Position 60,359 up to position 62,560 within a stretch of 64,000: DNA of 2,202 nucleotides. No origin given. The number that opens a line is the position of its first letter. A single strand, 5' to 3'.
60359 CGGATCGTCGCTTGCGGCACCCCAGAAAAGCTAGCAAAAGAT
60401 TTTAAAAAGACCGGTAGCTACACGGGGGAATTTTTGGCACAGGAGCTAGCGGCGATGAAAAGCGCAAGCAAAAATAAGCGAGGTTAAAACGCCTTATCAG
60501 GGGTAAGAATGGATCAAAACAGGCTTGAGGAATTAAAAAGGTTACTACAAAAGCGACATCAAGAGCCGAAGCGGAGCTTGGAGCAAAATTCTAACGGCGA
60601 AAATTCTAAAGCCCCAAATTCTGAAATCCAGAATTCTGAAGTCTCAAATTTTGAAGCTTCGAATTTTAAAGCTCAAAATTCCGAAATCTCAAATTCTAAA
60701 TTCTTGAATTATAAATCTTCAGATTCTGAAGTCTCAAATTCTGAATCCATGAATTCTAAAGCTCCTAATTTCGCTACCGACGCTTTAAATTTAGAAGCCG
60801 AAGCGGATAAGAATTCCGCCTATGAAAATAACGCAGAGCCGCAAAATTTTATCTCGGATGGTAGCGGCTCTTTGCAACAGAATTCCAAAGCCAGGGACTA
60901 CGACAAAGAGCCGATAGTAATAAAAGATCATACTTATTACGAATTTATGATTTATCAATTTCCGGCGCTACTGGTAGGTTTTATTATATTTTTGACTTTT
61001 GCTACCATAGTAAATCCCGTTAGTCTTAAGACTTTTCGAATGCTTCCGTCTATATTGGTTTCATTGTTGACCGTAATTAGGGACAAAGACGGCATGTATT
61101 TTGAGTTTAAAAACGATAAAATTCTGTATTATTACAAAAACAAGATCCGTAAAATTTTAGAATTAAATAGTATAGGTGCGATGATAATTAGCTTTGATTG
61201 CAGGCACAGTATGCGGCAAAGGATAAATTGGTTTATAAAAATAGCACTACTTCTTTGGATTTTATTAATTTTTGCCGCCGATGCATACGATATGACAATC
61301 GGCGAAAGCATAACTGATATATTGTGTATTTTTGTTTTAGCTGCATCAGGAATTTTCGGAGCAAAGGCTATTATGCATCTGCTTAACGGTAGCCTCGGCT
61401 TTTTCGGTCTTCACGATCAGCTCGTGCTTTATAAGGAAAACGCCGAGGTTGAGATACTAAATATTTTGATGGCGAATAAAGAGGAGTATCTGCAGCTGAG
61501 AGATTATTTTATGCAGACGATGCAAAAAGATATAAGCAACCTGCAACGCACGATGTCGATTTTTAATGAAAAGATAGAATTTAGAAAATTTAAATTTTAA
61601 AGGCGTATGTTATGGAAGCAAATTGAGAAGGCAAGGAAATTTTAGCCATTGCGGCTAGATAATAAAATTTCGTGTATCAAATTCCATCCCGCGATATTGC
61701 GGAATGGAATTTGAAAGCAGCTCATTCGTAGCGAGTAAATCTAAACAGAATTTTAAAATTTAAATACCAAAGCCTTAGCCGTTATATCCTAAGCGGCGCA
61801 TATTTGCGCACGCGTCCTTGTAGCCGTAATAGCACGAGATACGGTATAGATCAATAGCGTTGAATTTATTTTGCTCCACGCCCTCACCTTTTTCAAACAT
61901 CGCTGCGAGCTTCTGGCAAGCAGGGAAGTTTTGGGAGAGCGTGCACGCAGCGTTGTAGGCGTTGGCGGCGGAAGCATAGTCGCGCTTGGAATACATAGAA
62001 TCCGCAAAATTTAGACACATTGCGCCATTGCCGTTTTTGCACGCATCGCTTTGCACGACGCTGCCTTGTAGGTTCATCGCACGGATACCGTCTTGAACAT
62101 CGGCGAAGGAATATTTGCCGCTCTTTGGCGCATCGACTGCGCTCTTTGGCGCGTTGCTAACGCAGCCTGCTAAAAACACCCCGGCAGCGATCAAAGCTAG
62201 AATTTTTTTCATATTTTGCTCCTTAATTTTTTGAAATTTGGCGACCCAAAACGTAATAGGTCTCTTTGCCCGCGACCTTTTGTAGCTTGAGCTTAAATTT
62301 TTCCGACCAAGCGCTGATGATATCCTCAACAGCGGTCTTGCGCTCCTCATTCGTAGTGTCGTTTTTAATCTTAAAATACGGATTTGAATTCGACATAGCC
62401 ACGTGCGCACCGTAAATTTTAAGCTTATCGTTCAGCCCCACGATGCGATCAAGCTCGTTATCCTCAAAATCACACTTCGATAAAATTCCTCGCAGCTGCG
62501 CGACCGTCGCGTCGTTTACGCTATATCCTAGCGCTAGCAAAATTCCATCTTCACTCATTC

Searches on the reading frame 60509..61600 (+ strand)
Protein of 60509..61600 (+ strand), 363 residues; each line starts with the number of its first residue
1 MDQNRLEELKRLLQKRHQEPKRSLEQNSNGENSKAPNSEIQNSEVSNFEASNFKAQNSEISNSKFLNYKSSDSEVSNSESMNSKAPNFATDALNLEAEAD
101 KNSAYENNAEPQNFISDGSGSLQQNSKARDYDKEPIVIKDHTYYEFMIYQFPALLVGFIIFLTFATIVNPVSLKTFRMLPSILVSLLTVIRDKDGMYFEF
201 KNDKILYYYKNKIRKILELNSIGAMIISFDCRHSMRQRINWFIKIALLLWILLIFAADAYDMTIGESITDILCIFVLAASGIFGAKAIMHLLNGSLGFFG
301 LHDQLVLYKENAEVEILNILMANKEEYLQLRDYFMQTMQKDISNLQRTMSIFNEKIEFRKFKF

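Call 5: search_protein_families(library=pfam, proteins=[window:60509-61600:+], max_evalue=0.1)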
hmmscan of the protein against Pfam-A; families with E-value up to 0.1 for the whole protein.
window:60509-61600:+ (363 aa): 1 family
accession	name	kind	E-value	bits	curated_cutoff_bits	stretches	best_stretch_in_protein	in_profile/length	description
PF07895.16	DUF1673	-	0.079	13.3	30.4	0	132-219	113-201/204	Protein of unknown function (DUF1673)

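Call 6: search_protein_families(library=ncbifam, proteins=[window:60509-61600:+], max_evalue=0.1)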
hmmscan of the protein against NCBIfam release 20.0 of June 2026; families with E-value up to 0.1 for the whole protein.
window:60509-61600:+ (363 aa): 0 families

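Call 38: search_protein_families(library=padloc, proteins=[window:60509-61600:+], max_evalue=0.1)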
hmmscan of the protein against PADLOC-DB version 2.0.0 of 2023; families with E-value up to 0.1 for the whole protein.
window:60509-61600:+ (363 aa): 0 families

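Call 39: search_protein_families(library=phrogs, proteins=[window:60509-61600:+], max_evalue=0.1)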
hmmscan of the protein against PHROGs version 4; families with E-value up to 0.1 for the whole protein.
window:60509-61600:+ (363 aa): 0 families

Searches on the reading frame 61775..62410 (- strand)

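Call 5: search_protein_families(library=pfam, proteins=[window:61775-62410:-], max_evalue=0.1)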
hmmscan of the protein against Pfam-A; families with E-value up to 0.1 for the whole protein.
window:61775-62410:- (211 aa): 2 families
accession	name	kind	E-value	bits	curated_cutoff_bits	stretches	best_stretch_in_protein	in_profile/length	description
PF08238.18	Sel1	-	0.0046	17.9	30.7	1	164-193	3-32/36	Sel1 repeat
PF13414.12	TPR_11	-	0.061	13.5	26.8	0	138-163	3-28/42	TPR repeat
